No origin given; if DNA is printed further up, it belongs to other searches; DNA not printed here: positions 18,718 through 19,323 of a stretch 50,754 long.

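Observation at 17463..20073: Low-GC minus-strand cargo operon (LuxR-type regulator plus three unknown ORFs) ending at a plasmid-borne MvaT silencer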

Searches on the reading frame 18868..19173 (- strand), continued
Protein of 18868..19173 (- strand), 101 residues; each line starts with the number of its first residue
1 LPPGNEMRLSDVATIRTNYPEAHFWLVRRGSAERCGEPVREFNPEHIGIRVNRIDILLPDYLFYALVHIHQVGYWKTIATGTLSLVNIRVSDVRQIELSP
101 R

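Call 101: search_protein_families(library=pfam, proteins=[P0260, P0262, P0264, P0265, P0271, P0274, P0279, P0289, P0300, P0313], max_evalue=0.001)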
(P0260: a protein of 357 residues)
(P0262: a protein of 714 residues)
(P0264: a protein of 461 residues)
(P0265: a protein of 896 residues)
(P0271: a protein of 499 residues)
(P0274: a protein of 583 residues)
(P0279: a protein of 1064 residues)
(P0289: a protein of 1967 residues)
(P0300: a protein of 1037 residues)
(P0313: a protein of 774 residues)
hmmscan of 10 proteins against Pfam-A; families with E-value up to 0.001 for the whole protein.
P0260 (357 aa): 0 families

P0262 (714 aa): 0 families

P0264 (461 aa): 0 families

P0265 (896 aa): 1 family
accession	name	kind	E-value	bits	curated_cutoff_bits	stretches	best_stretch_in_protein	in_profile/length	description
PF02195.25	ParB_N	-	2.5e-05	24.7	26.3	1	676-737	23-85/95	ParB N-terminal domain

P0271 (499 aa): 3 families
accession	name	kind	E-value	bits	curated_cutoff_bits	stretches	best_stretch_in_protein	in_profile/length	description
PF18760.7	ART-PolyVal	-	1.7e-24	87.6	31.2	1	150-302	1-140/140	ADP-Ribosyltransferase in polyvalent proteins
PF00583.31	Acetyltransf_1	-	8.6e-05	23.2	20.7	1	338-410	51-116/116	Acetyltransferase (GNAT) family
PF13508.13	Acetyltransf_7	-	0.00026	21.7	27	1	345-412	26-84/84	Acetyltransferase (GNAT) domain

P0274 (583 aa): 0 families

P0279 (1064 aa): 1 family
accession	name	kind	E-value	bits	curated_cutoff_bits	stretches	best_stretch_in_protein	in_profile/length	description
PF00182.24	Glyco_hydro_19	-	1.6e-14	54.7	25.5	1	445-546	49-161/232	Chitinase class I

P0289 (1967 aa): 3 families
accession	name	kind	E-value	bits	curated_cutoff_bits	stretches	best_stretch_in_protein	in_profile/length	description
PF18760.7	ART-PolyVal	-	3.4e-17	64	31.2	1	922-1111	2-133/140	ADP-Ribosyltransferase in polyvalent proteins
PF13508.13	Acetyltransf_7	-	2.1e-08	34.9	27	0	1316-1368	3-55/84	Acetyltransferase (GNAT) domain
PF00583.31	Acetyltransf_1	-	1.9e-07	31.8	20.7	0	1310-1368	24-87/116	Acetyltransferase (GNAT) family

P0300 (1037 aa): 0 families

P0313 (774 aa): 0 families

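Call 102: search_protein_families(library=pfam, proteins=[P0295, P0296, P0305, P0308, P0317, P0323, P0328, P0335, P0343, P0285], max_evalue=0.01)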
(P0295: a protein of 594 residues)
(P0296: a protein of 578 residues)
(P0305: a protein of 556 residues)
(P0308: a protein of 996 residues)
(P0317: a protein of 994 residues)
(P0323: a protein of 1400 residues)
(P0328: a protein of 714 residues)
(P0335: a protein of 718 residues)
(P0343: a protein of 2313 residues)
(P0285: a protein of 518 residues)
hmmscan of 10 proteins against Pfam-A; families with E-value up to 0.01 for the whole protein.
P0295 (594 aa): 0 families

P0296 (578 aa): 1 family
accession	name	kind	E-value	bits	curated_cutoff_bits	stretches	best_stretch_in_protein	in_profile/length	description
PF19846.4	DUF6321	-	7.7e-11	42.9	28.5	1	475-551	4-72/72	Domain of unknown function (DUF6321)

P0305 (556 aa): 1 family
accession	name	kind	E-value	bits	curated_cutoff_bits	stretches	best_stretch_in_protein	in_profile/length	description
PF00182.24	Glyco_hydro_19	-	1.9e-12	48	25.5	1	244-361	45-165/232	Chitinase class I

P0308 (996 aa): 3 families
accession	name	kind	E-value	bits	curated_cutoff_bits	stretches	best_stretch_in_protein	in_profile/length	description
PF13673.13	Acetyltransf_10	-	1.9e-07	31.6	23.6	1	268-329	66-127/128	Acetyltransferase (GNAT) domain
PF13508.13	Acetyltransf_7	-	2.5e-05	25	27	0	108-147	44-83/84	Acetyltransferase (GNAT) domain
PF19197.5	DUF5872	-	0.0069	17.4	27.5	0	961-991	13-42/116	Family of unknown function (DUF5872)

P0317 (994 aa): 0 families

P0323 (1400 aa): 0 families

P0328 (714 aa): 1 family
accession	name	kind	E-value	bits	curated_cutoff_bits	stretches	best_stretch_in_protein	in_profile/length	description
PF00383.29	dCMP_cyt_deam_1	-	2.1e-11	44.1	25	1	190-279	18-101/102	Cytidine and deoxycytidylate deaminase zinc-binding region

P0335 (718 aa): 1 family
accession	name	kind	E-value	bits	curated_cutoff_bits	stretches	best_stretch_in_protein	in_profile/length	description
PF01079.26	Hint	-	0.00086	19.4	29.7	1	154-253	10-100/213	Hint module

P0343 (2313 aa): 1 family
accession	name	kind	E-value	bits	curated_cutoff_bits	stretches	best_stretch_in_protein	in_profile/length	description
PF18760.7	ART-PolyVal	-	4.1e-10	41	31.2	0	1033-1081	106-140/140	ADP-Ribosyltransferase in polyvalent proteins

P0285 (518 aa): 1 family
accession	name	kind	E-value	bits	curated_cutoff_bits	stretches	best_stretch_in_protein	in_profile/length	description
PF19846.4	DUF6321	-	2.7e-10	41.2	28.5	1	415-491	4-72/72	Domain of unknown function (DUF6321)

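Call 105: search_protein_families(library=phrogs, proteins=[P0260, P0262, P0264, P0265, P0274, P0279, P0300, P0313, P0317, P0323], max_evalue=0.00001)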
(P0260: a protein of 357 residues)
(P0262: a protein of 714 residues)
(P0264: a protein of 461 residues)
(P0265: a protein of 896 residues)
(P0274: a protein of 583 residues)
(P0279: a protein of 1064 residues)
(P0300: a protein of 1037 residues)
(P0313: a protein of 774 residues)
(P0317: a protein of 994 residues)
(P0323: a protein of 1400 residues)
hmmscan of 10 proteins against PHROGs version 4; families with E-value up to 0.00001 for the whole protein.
P0260 (357 aa): 2 families
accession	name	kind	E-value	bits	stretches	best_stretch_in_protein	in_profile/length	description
phrog_9737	-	unknown function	2.8e-10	41.4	1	281-354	189-261/297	-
phrog_28131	-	unknown function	1.2e-06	28.9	1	321-354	41-74/372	-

P0262 (714 aa): 0 families

P0264 (461 aa): 5 families
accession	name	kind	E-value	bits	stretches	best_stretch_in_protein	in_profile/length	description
phrog_727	-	unknown function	1e-39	138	1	216-460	111-308/450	-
phrog_3477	-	unknown function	5.1e-17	62.6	1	414-456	428-470/928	-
phrog_38880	-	unknown function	1.1e-14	55.7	1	419-459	159-199/324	-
phrog_23735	-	unknown function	6.6e-12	46.9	1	219-292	3-76/81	-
phrog_16075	-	unknown function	9.5e-07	29.4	1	43-164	161-289/306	-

P0265 (896 aa): 5 families
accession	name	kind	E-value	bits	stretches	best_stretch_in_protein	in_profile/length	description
phrog_36119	-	unknown function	9.7e-40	137.5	1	14-235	18-247/247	-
phrog_1033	-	DNA, RNA and nucleotide metabolism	2.6e-11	44.9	1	652-745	31-132/334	ParB-like partition protein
phrog_4715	-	DNA, RNA and nucleotide metabolism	1.8e-07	30.9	1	677-738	168-229/630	ParB-like partition protein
phrog_3264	-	DNA, RNA and nucleotide metabolism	4.9e-07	30.7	1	673-731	65-123/337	ParB-like partition protein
phrog_8071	-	DNA, RNA and nucleotide metabolism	3.3e-06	27.6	1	670-741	19-87/389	ParB-like partition protein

P0274 (583 aa): 5 families
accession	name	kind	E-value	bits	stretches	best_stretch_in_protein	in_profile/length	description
phrog_727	-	unknown function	2.1e-38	133.6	1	161-583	54-308/450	-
phrog_3477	-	unknown function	4.2e-15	56.2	1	537-579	428-470/928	-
phrog_38880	-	unknown function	3.4e-14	54.1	1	542-581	159-198/324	-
phrog_23735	-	unknown function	4.1e-10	41.2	1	219-287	3-74/81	-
phrog_17560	-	unknown function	8.5e-10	40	1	310-400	20-109/119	-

P0279 (1064 aa): 8 families
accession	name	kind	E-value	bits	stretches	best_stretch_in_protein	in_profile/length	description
phrog_181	-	lysis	1.4e-42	147.6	1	431-590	351-539/769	endolysin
phrog_26317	-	unknown function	7.5e-27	94.7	1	477-578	13-114/119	-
phrog_9506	-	lysis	5.1e-23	83.2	1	427-580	19-192/330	endolysin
phrog_14712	-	moron, auxiliary metabolic gene and host takeover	8.2e-19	68.9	1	441-576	35-182/322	chitinase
phrog_1519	-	lysis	2.5e-16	60.9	1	413-585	197-384/502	endolysin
phrog_34417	-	unknown function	1.1e-13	52.1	1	450-564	47-173/326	-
phrog_317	-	lysis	4.2e-12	46.9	1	424-581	202-359/492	endolysin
phrog_29753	-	unknown function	5.9e-06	26.6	0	492-531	276-315/374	-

P0300 (1037 aa): 0 families

P0313 (774 aa): 1 family
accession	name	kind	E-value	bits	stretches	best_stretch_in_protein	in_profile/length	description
phrog_7595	-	unknown function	8.6e-08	33.6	1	679-757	7-93/96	-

P0317 (994 aa): 0 families

P0323 (1400 aa): 0 families

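Call 111: search_dna_similar(query=window:18868-19155:-, collection=phages, mode=protein, max_rows=20, max_evalue=0.001)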
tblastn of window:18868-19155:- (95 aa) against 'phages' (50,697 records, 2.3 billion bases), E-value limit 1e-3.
No match.

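Call 112: find_encoding_contigs(protein=P0271, flank=7000, max_places=2)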
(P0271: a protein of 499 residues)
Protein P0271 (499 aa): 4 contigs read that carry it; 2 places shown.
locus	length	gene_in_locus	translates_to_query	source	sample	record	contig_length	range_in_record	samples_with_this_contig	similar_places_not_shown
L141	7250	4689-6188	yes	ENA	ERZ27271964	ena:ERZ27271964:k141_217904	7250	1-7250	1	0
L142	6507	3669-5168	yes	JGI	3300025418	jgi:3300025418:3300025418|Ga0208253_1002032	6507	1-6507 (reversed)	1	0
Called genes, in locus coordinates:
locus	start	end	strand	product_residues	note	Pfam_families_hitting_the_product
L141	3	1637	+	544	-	?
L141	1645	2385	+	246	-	-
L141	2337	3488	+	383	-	-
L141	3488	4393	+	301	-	-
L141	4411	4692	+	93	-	-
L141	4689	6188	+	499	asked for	PF18760:ART-PolyVal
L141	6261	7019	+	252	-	-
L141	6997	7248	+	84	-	?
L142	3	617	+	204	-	?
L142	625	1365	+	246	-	-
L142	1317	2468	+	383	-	-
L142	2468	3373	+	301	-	-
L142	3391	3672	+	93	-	-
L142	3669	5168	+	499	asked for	PF18760:ART-PolyVal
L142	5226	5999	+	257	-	-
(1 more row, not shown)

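Call 113: find_encoding_contigs(protein=P0265, flank=7000, max_places=2)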
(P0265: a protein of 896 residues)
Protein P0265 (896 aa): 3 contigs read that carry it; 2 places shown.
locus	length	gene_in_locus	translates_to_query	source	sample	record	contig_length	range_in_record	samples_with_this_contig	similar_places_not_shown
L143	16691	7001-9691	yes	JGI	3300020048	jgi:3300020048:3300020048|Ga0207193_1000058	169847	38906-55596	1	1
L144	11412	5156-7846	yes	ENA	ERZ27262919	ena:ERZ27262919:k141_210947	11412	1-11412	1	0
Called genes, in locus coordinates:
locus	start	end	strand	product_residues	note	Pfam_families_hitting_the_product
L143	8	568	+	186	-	-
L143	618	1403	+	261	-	PF00226:DnaJ, PF01556:DnaJ_C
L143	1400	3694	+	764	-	PF02861:Clp_N, PF06068:TIP49 (faint), PF00004:AAA, PF17871:AAA_lid_9, PF07724:AAA_2, PF00004:AAA, PF07728:AAA_5, PF10431:ClpB_D2-small, +12 more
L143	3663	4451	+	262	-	-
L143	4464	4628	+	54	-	-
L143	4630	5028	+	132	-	-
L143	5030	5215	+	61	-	-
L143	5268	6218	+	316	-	-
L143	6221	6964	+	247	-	PF02475:TRM5-TYW2_MTfase (weak), PF05575:V_cholerae_RfbT (weak), PF02390:Methyltransf_4, PF05050:Methyltransf_21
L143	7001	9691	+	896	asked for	PF02195:ParB_N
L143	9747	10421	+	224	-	PF13489:Methyltransf_23, PF07021:MetW, PF13847:Methyltransf_31, PF08241:Methyltransf_11, PF08242:Methyltransf_12, PF13649:Methyltransf_25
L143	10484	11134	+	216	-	-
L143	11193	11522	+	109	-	-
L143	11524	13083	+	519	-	PF03237:Terminase_6N, PF17289:Terminase_6C (weak)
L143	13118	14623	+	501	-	-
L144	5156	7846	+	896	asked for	PF02195:ParB_N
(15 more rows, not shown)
